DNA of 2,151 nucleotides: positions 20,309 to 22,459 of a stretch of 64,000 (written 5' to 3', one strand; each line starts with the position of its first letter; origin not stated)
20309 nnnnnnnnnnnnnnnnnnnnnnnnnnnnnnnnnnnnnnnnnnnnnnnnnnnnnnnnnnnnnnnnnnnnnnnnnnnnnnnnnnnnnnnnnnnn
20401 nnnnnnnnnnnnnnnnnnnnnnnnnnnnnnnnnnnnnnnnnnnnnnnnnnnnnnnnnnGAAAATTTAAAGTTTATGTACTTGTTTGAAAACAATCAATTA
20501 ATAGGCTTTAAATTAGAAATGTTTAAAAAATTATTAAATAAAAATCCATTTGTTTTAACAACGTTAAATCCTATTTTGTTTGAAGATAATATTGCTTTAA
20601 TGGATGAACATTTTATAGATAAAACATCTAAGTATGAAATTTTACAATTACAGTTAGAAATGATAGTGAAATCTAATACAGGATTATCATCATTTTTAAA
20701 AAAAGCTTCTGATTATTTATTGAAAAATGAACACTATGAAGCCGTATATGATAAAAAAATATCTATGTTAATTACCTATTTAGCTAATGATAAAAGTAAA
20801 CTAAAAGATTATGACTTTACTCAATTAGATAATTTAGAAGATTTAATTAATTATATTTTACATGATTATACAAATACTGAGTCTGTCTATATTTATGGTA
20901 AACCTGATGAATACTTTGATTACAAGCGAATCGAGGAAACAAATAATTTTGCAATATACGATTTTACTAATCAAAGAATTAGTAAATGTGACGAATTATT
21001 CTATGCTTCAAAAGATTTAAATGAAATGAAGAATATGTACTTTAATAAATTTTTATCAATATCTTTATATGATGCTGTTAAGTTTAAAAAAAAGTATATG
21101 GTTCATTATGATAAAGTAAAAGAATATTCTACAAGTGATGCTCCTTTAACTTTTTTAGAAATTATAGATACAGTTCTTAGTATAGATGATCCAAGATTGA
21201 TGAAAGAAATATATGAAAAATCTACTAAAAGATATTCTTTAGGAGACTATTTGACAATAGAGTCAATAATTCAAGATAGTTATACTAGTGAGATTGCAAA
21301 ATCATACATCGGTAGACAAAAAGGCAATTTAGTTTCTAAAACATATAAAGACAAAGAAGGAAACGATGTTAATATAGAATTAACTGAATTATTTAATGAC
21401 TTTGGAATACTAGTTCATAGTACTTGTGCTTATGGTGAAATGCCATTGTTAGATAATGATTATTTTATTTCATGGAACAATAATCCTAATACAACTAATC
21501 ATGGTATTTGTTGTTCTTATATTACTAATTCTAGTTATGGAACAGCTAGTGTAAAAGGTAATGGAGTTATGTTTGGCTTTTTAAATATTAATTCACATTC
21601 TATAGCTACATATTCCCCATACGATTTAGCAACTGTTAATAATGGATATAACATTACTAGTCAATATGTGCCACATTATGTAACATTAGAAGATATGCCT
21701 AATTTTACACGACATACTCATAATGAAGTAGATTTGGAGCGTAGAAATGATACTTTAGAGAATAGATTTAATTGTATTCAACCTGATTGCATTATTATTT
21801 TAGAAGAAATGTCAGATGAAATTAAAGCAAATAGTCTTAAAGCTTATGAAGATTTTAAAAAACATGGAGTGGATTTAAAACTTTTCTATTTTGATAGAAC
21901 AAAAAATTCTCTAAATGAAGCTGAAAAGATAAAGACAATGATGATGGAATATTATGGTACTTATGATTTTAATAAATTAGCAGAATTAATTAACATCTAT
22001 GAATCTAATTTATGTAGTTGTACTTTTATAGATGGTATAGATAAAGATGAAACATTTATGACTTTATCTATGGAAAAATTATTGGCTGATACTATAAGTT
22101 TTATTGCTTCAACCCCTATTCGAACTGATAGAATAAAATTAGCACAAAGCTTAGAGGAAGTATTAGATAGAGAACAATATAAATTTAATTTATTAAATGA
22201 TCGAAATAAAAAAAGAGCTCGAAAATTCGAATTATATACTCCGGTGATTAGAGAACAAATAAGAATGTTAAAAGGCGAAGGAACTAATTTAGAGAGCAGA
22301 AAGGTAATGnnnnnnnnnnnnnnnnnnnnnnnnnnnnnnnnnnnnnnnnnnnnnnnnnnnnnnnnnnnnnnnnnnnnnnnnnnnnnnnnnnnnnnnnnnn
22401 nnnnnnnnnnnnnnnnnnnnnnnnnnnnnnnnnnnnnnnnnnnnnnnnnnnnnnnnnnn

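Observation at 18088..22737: Orphan two-gene module: 1396-aa cytoplasmic helical-repeat giant with a Cys/His-rich C-terminal domain, coupled to a 131-aa partner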

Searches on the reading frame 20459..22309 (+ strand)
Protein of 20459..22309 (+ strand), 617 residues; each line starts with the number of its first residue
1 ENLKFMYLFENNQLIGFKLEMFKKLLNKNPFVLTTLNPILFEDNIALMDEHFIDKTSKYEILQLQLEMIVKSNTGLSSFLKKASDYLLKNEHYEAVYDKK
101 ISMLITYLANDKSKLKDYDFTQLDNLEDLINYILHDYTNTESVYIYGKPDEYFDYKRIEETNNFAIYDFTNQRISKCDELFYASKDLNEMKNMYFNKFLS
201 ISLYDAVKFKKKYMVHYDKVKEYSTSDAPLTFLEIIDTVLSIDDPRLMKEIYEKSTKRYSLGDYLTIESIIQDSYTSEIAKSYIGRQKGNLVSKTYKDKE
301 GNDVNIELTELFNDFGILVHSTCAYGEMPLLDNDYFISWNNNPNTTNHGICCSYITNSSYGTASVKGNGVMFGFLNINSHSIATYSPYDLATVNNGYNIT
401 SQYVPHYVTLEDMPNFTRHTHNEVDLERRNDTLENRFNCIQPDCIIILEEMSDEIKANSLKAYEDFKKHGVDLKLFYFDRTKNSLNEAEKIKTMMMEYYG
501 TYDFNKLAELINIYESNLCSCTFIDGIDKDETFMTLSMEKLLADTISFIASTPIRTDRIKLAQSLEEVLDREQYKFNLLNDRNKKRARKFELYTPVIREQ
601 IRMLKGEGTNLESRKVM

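Call 64: predict_structure(alignment_id=A5)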
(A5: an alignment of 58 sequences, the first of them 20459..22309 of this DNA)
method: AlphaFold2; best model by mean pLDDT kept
length: 617 residues; sequences in the alignment: 58
mean_pLDDT: 91.9   pTM: 0.90
mean pLDDT of the five models: 91.9, 91.0, 90.2, 89.7, 89.6
residues with pLDDT >= 90: 484; 70-90: 107; 50-70: 19; < 50: 7
segments of 3 or more residues with pLDDT < 50: 612-617
pLDDT, mean of each block of 10 residues (from residue 1): 81 91 88 87 95 92 94 92 97 94 96 90 91 90 56 80 93 97 97 98 94 94 96 97 98 97 96 96 88 95 96 92 87 94 85 95 93 92 95 90 94 94 92 77 96 97 97 96 96 98 98 96 89 97 98 97 98 94 84 96 84 45
secondary structure, 60 per line:
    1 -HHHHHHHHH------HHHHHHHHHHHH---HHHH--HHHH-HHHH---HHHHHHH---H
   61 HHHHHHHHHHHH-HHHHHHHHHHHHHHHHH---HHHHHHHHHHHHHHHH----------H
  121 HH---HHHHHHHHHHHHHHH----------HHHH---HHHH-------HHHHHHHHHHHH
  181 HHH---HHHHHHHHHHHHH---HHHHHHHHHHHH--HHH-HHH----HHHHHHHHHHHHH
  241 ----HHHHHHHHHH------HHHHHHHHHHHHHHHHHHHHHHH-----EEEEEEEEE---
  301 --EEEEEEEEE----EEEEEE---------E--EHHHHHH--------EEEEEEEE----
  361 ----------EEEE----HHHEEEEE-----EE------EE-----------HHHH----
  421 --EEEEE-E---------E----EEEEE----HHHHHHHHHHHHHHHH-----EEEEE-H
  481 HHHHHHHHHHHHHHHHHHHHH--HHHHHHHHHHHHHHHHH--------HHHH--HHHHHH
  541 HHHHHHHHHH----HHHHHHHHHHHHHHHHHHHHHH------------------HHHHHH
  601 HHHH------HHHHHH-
elements in order: H2-10 H17-28 H32-35 H38-41 H43-46 H50-56 H60-72 H74-90 H94-109 H126-140 H151-154 H158-161 H169-183 H187-199 H203-214 H228-240 H245-254 H261-283 E289-297 E303-311 E316-321 H335-340 E349-356 E371-374 E382-386 H413-416 E423-427 E444-448 H453-468 E474-478 H480-501 H504-520 H529-532 H535-550 H555-576 H595-604 H611-616

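Call 66: fold_search(model_id=the predicted structure, library=pdb)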
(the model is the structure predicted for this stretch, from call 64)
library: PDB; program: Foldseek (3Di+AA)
matches with E <= 10: 58; with E <= 0.001: 0
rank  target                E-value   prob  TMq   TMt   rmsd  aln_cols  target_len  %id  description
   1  7c13_A                1.2e+00  0.08  0.07  0.15  13.8       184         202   10  beta1 domain-swapped structure of monothiol cGrx1(C16S) (released 2020-11-18)
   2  9k7u_A                1.6e+00  0.12  0.07  0.22  14.5       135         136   13  Crystal structure of designed zinc-induced heterodimer Heter-Zn2-HEHE-22 (released 2025-10-29)
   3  2hph                  1.6e+00  0.06  0.06  0.11  19.1       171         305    8  High resolution structure of E. coli glucose/galactose binding protein bound with glucose (released 2007-03-20)
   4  8f2e                  1.9e+00  0.07  0.10  0.16  15.2       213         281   11  Crystal Structure of the CoV-Y domain of SARS-CoV-2 Nonstructural Protein 3 (released 2023-03-08)
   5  1gca                  2.1e+00  0.06  0.06  0.11  17.8       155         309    8  THE 1.7 ANGSTROMS REFINED X-RAY STRUCTURE OF THE PERIPLASMIC GLUCOSE(SLASH)GALACTOSE RECEPTOR FROM SALMONELLA TYPHIMURIU (released 1993-10-31)
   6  2ipn                  2.1e+00  0.06  0.06  0.11  17.5       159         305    9  Crystal structure of a disulfide mutant glucose binding protein (released 2007-03-20)
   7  2ipm                  2.8e+00  0.05  0.06  0.11  17.5       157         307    8  Crystal structure of a disulfide mutant glucose binding protein (released 2007-03-20)
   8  6om8_D                3.0e+00  0.06  0.08  0.09  17.1       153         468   10  Caenorhabditis Elegans UDP-Glucose Dehydrogenase in complex with UDP-Xylose (released 2019-05-22)
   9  8gad_A                3.5e+00  0.18  0.07  0.35  10.8       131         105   14  Crystal structure of a high affinity PD-L1 binder (released 2024-08-21)
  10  4ry0                  3.7e+00  0.03  0.06  0.10  18.1       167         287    6  Crystal structure of ribose transporter solute binding protein RHE_PF00037 from Rhizobium etli CFN 42, TARGET EFI-511357 (released 2014-12-24)
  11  8fxt                  3.7e+00  0.03  0.06  0.11  19.6       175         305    7  Escherichia coli periplasmic Glucose-Binding Protein glucose complex: Acrylodan conjugate attached at W183C (released 2023-08-30)
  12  9had_C                3.9e+00  0.20  0.06  0.34  12.0       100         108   17  Der f 21 dust mite allergen with computationally designed DerF21_b10 binder (released 2024-12-18)
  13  4z0n                  4.1e+00  0.06  0.06  0.11  11.2        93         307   10  Crystal Structure of a Periplasmic Solute binding protein (IPR025997) from Streptobacillus moniliformis DSM-12112 (Smon_ (released 2015-04-15)
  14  6c4k_A                4.1e+00  0.04  0.09  0.11  17.1       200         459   10  Full length hUGDH with A104L substitution in the absence of ligand (released 2018-05-16)
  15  2wte_A                4.2e+00  0.03  0.07  0.15  16.4       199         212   12  The structure of the CRISPR-associated protein, Csa3, from Sulfolobus solfataricus at 1.8 angstrom resolution. (released 2010-09-22)
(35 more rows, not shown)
